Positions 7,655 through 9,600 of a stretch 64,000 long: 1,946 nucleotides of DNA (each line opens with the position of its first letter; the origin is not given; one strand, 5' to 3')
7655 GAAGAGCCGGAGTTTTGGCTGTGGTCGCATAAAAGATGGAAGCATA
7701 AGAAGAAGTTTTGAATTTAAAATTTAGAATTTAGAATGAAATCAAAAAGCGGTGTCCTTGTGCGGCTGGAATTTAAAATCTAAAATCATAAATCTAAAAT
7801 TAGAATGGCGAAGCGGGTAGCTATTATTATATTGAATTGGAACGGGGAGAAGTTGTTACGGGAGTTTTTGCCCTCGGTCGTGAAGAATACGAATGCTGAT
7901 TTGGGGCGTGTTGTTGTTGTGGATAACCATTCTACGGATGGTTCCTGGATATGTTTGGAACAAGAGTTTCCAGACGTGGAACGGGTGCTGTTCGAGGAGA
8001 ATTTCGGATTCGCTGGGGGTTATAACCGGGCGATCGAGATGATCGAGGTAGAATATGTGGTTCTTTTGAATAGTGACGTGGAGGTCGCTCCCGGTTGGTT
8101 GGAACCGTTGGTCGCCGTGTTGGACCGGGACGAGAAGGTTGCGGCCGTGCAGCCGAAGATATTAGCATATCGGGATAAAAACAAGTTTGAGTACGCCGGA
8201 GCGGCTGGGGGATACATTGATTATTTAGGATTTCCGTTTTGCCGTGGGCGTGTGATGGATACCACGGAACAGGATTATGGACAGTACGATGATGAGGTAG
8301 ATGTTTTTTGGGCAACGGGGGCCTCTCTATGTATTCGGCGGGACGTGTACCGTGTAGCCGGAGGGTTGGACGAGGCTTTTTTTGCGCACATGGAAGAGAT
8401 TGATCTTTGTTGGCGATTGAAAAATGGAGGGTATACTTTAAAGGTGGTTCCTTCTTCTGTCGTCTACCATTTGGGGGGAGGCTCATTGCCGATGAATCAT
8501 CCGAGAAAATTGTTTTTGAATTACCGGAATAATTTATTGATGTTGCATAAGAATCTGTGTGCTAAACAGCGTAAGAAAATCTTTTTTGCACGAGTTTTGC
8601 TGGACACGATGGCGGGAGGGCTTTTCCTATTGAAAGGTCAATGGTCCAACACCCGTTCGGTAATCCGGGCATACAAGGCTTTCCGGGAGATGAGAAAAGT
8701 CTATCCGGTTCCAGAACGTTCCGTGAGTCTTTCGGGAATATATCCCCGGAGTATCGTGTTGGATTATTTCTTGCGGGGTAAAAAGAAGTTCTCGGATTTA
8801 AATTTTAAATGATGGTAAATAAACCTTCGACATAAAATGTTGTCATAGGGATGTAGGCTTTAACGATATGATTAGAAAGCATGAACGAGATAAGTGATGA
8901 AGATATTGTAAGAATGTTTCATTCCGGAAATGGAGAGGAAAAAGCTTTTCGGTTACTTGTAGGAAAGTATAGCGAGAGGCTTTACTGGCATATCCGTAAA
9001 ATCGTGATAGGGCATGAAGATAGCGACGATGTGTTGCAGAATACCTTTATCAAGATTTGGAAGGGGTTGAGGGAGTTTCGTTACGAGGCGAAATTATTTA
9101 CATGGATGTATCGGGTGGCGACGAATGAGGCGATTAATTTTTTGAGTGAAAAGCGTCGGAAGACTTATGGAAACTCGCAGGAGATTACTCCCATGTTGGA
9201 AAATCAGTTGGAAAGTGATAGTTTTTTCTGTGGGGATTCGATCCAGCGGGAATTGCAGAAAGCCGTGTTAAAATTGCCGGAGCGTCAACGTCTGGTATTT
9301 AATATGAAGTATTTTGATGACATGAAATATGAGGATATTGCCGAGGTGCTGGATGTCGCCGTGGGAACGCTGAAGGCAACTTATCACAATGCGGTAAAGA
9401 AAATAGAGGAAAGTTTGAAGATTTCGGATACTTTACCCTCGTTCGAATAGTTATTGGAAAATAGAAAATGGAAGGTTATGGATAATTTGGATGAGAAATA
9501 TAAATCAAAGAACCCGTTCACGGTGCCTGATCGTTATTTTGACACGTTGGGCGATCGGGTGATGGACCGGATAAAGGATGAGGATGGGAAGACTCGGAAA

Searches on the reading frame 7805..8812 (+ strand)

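Call 77: search_protein_families(library=pfam, max_evalue=0.001, proteins=[window:7805-8812:+])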
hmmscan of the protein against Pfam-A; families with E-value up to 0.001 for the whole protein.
window:7805-8812:+ (335 aa): 4 families
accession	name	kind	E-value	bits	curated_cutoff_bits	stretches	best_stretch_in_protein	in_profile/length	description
PF00535.33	Glycos_transf_2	-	7.4e-21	75.2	23.3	1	7-126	2-123/168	Glycosyl transferase family 2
PF13641.12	Glyco_tranf_2_3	-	5.3e-15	56.5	27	1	4-224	2-213/230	Glycosyltransferase like family 2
PF13632.12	Glyco_trans_2_3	-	5.2e-07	30.1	27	1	84-222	1-123/198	Glycosyl transferase family group 2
PF10111.15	Glyco_tranf_2_2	-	6.3e-06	26.3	27.3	1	35-236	31-224/276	Glycosyltransferase like family 2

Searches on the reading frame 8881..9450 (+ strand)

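Call 77: search_protein_families(library=pfam, max_evalue=0.001, proteins=[window:8881-9450:+])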
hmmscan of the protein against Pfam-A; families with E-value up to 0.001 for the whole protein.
window:8881-9450:+ (189 aa): 3 families
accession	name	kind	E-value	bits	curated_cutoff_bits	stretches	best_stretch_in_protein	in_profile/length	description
PF08281.18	Sigma70_r4_2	-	1.3e-16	60.4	25.7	1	123-175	2-54/54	Sigma-70, region 4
PF04542.20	Sigma70_r2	-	1.7e-12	47.4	24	1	26-93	1-70/71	Sigma-70 region 2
PF04545.22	Sigma70_r4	-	1.2e-07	31.6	24.1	1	131-175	4-48/50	Sigma-70, region 4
